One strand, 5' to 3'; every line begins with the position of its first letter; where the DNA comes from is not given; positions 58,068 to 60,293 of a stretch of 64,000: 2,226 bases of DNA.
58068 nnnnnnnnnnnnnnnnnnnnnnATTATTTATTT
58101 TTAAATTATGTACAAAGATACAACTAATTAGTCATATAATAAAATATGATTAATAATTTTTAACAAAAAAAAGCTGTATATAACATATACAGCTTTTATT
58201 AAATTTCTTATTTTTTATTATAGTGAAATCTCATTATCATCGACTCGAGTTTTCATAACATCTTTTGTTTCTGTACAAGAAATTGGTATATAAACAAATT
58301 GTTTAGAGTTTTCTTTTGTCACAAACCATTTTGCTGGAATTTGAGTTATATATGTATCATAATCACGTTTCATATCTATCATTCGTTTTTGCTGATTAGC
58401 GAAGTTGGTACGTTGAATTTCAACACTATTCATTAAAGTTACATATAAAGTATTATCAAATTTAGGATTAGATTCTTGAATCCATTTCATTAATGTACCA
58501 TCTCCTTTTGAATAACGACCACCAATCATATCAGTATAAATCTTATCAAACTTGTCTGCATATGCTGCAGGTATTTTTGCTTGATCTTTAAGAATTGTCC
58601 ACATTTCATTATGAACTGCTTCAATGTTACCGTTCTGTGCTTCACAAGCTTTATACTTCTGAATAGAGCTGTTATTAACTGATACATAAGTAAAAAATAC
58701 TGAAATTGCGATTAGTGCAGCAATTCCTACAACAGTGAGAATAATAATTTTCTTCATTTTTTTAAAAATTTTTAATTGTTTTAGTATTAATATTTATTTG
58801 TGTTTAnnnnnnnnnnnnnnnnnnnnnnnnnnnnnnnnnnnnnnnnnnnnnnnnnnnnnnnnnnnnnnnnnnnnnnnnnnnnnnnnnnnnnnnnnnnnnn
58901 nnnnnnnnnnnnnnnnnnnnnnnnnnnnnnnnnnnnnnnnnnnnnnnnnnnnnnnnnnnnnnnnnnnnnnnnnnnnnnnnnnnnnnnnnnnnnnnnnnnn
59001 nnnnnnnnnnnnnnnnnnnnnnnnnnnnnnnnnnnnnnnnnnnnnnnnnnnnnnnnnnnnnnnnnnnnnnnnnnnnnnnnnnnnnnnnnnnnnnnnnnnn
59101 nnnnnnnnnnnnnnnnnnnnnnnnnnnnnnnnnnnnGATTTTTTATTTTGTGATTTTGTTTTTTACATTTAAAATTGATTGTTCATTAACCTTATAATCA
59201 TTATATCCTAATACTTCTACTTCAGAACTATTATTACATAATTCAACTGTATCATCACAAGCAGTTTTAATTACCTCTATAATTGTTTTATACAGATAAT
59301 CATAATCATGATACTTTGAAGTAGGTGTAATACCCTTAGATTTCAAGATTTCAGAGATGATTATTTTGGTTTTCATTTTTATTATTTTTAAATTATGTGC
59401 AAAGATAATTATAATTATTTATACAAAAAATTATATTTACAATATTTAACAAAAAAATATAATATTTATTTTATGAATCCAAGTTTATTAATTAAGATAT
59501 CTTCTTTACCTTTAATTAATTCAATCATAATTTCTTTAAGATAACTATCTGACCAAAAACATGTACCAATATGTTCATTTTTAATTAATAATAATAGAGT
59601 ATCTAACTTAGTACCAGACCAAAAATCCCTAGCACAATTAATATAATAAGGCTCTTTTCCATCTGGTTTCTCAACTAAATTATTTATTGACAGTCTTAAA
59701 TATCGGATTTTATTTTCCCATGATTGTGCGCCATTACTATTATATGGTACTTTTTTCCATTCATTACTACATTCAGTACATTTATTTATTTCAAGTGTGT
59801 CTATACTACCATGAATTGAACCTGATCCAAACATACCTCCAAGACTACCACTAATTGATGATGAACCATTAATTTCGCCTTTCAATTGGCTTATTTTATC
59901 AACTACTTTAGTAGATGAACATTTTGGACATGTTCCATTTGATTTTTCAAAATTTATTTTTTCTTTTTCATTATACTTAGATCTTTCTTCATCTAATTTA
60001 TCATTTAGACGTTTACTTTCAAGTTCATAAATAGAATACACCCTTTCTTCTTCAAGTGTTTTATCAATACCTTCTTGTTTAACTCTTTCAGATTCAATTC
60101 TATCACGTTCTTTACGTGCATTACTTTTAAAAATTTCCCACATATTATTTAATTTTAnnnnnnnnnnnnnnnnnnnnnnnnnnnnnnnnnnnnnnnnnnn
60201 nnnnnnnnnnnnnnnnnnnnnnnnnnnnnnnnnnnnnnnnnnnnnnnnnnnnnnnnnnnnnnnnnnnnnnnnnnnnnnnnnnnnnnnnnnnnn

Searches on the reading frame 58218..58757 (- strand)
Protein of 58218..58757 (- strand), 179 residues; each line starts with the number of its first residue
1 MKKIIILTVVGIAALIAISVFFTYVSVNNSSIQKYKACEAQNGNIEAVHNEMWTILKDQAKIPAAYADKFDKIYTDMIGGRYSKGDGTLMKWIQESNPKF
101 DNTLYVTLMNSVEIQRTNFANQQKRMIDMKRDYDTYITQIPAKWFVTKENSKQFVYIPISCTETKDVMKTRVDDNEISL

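Call 3: search_protein_families(library=pfam, proteins=[window:58218-58757:-], max_evalue=0.01)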
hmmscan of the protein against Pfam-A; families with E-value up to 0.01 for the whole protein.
window:58218-58757:- (179 aa): 0 families

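Call 4: search_protein_families(library=ncbifam, proteins=[window:58218-58757:-], max_evalue=0.01)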
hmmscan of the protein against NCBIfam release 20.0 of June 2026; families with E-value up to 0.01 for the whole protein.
window:58218-58757:- (179 aa): 0 families

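Call 10: search_protein_families(library=phrogs, proteins=[window:58218-58757:-], max_evalue=0.001)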
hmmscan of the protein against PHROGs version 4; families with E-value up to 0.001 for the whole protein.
window:58218-58757:- (179 aa): 2 families
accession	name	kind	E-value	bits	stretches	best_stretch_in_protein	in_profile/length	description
phrog_1383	-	head and packaging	2.8e-36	125.9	1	2-174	5-181/187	virion structural protein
phrog_7288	-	unknown function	0.00052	20.9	1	6-132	10-132/198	-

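Call 43: search_dna_similar(query=window:58218-58757:-, collection=phages, mode=protein, max_rows=25, rows=spread)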
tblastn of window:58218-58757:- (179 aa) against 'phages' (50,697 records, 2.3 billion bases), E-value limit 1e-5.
Records with a match: 366; places in all: 366; records where one place covers at least 80% of the query: 30.
Best place of each record, by identity: <60% 366.
By first word of the organism name: Salmonella 155; Klebsiella 43; Escherichia 29; Erwinia 25; Acinetobacter 23; Dickeya 19; Prevotella 15; Serratia 13; Vibrio 8; Shigella 6; and 14 more.
By host as written in the record: - 36; Salmonella enterica 26; Salmonella enterica subsp. enterica serovar Enteritidis PT1 21; Klebsiella pneumoniae 19; Erwinia amylovora 18; Prevotella sp. 15; Salmonella enterica subsp. enterica serovar Typhimurium 14; Escherichia coli O157:H7 11; and 109 more.
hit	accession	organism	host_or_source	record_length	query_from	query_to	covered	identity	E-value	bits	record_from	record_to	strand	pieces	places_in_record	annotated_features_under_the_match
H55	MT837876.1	Bacteriophage sp.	human fecal samples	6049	1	179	100%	44.7%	4e-45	163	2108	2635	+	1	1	record has no annotation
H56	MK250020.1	Prevotella phage Lak-B1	Prevotella sp.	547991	18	175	88%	39.9%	8e-37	139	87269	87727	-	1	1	record has no annotation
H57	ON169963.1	Salmonella phage BRM 13314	Salmonella enterica subsp. enterica ...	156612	2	142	79%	29.3%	5e-9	60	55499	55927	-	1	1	hypothetical protein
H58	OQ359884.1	Salmonella phage vB_SenM_UTK0005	Salmonella enterica subsp. enterica ...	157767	2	142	79%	29.3%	1e-8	59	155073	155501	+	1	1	hypothetical protein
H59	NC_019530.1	Salmonella typhimurium phage PhiSH19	Salmonella typhimurium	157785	2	142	79%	29.3%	4e-8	57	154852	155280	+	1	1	virion structural protein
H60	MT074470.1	Salmonella phage heyday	Salmonella enterica subsp. enterica ...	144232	2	142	79%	29.3%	6e-8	57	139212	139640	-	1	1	putative structural protein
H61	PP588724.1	Salmonella phage STP-4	Salmonella enterica subsp. enterica ...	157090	2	142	79%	29.3%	6e-8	57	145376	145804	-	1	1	hypothetical protein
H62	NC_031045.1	Salmonella phage GG32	Salmonella enterica serovar Typhimurium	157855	2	142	79%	29.3%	6e-8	57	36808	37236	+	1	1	virion structural protein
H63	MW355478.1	Salmonella phage vB_SenAc_BPS7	Salmonella enterica subsp. enterica ...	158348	2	142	79%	29.3%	6e-8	57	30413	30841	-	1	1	hypothetical protein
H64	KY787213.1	Salmonella phage BSP101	Salmonella enterica serovar typhimurium ...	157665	2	142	79%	29.3%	6e-8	57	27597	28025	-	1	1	hypothetical protein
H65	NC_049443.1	Salmonella phage SeSz-1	Salmonella enterica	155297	2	142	79%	28.6%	2e-8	58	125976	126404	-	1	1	virion structural protein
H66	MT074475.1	Salmonella phage dinky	Salmonella enterica subsp. enterica ...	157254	2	142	79%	28.1%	4e-8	57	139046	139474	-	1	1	hypothetical protein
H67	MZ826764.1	Klebsiella virus vB_KpnM-20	Klebsiella pneumoniae K20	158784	4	142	78%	28.0%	3e-8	58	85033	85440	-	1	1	none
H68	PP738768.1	Klebsiella phage vB_KpnM_Bullseye_ER20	Klebsiella quasipneumoniae K6 (ATCC ...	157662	4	142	78%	28.0%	2e-7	56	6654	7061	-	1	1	virion structural protein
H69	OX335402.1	Klebsiella phage cp18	Sewage and Seine river water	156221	4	142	78%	27.3%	1e-7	56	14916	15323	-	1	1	record has no annotation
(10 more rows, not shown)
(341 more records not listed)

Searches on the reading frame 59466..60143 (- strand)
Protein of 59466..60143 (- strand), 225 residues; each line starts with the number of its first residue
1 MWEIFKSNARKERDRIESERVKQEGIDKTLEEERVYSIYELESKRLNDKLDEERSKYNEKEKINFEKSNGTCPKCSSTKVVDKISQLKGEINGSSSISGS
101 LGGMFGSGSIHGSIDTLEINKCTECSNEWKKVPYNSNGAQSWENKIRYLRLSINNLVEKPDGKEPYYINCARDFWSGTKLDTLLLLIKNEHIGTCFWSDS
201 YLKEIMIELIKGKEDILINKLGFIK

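Call 3: search_protein_families(library=pfam, proteins=[window:59466-60143:-], max_evalue=0.01)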
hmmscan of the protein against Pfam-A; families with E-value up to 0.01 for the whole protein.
window:59466-60143:- (225 aa): 0 families

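Call 4: search_protein_families(library=ncbifam, proteins=[window:59466-60143:-], max_evalue=0.01)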
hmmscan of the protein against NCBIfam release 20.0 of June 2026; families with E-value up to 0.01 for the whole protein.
window:59466-60143:- (225 aa): 0 families

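Call 10: search_protein_families(library=phrogs, proteins=[window:59466-60143:-], max_evalue=0.001)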
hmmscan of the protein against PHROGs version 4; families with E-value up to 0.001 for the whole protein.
window:59466-60143:- (225 aa): 1 family
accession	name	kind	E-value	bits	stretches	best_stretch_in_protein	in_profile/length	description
phrog_3845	-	unknown function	0.00014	22.8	1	10-130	98-213/216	-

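Call 42: search_dna_similar(query=window:59466-60143:-, collection=phages, mode=protein, max_rows=15, max_evalue=0.001)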
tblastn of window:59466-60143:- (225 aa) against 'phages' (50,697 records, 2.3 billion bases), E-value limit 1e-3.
No match.

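Call 70: find_related_loci(query=window:59466-60143:-, collection=viral_contigs, flank=6000)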
Query window:59466-60143:- (225 aa) in viral_contigs; peptide patterns used: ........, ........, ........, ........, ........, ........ (x = any residue, [..] = any of these).
14 stretches matched a pattern; 7 encode a relative of the query (tblastn E <= 1e-3); 7 distinct loci.
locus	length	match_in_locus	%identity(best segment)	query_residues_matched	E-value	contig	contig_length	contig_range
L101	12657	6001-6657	57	1-225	7e-69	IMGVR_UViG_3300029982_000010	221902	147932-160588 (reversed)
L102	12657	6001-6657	57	1-225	7e-69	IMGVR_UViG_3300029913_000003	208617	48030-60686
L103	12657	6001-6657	57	1-225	7e-69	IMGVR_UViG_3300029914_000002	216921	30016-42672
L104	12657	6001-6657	57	1-225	7e-69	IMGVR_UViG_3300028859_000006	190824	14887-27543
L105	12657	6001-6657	57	1-225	7e-69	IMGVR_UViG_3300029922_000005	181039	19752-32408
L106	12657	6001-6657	57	1-225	7e-69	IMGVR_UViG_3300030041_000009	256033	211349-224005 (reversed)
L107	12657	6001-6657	57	1-225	7e-69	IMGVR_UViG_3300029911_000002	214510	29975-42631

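Call 74: find_homologous_proteins(query=window:59466-60143:-, max_evalue=0.001)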
Query window:59466-60143:- (225 aa): 21 proteins with E <= 0.001 among 342 candidates.
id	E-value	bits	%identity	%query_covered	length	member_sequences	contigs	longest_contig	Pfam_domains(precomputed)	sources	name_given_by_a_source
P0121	5.9e-141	486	99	100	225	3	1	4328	-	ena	-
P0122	1.0e-76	275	55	100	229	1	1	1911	-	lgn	-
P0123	1.2e-76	275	57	100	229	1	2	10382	-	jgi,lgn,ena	-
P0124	6.7e-73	263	57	100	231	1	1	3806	-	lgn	-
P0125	1.3e-70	256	57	100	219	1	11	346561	-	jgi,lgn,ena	-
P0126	5.5e-70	253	57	100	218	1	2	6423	-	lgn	-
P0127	8.3e-70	253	55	100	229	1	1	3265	-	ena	-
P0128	6.2e-67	243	56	100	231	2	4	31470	-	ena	-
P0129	9.2e-59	217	50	100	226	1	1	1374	-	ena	-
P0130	1.0e-56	210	51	100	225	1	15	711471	-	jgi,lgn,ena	-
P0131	1.7e-55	206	48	100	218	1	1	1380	-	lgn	-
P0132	5.9e-54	201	50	100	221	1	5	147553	-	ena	-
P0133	2.5e-52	196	48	100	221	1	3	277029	-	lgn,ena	-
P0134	1.1e-39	154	65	56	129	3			-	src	-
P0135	4.4e-25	107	37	100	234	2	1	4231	-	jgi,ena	jgi:hypothetical protein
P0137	4.1e-22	97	37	100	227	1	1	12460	-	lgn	-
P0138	2.5e-18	85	35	80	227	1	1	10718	-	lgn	-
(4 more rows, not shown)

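Call 75: find_encoding_contigs(protein=P0133, flank=5000, max_places=1)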
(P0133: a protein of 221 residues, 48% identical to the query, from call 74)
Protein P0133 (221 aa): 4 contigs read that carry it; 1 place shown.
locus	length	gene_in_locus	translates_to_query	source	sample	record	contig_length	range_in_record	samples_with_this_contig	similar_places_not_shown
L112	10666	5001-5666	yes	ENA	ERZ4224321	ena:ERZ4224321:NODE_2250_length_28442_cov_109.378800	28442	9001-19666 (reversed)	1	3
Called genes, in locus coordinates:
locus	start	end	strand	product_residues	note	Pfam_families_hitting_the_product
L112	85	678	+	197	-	-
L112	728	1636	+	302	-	-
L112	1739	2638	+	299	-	-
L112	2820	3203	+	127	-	-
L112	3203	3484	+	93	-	-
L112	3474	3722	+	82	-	-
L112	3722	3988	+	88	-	-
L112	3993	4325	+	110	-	-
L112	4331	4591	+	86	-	-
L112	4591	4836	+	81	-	-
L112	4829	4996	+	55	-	-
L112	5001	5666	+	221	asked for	-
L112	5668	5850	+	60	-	-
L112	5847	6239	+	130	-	-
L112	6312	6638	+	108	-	-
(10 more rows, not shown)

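Call 76: find_encoding_contigs(protein=P0137, flank=5000, max_places=1)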
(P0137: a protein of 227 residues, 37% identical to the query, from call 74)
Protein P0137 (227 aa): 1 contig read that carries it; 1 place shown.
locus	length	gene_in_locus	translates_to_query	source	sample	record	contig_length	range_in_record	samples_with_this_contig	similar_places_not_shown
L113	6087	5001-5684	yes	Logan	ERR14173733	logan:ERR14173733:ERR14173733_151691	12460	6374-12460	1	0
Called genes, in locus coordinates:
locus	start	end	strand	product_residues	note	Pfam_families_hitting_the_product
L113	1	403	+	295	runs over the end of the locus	PF04055:Radical_SAM (weak)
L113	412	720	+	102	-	-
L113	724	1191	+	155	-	-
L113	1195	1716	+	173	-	-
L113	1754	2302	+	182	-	PF16473:Rv2179c-like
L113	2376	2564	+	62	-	-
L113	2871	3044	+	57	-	-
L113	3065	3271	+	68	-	-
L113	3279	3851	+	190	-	PF01467:CTP_transf_like, PF08218:Citrate_ly_lig (faint)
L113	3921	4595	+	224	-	-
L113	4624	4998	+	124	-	-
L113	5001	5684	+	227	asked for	-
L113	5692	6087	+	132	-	?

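Call 77: find_encoding_contigs(protein=P0138, flank=5000, max_places=1)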
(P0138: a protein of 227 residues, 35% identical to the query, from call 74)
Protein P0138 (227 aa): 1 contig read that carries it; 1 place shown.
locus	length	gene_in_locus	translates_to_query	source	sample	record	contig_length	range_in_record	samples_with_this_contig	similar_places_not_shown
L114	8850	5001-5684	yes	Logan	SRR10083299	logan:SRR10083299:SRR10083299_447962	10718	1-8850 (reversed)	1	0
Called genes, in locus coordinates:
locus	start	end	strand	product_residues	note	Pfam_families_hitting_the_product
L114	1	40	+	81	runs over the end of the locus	-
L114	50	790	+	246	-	-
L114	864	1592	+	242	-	-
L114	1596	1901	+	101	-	-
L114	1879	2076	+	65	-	-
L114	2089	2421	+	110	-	-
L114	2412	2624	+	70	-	-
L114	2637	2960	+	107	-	-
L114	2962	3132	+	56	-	-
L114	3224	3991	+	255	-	-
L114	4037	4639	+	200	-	-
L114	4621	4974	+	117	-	-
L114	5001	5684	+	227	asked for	-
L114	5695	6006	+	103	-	-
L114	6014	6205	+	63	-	-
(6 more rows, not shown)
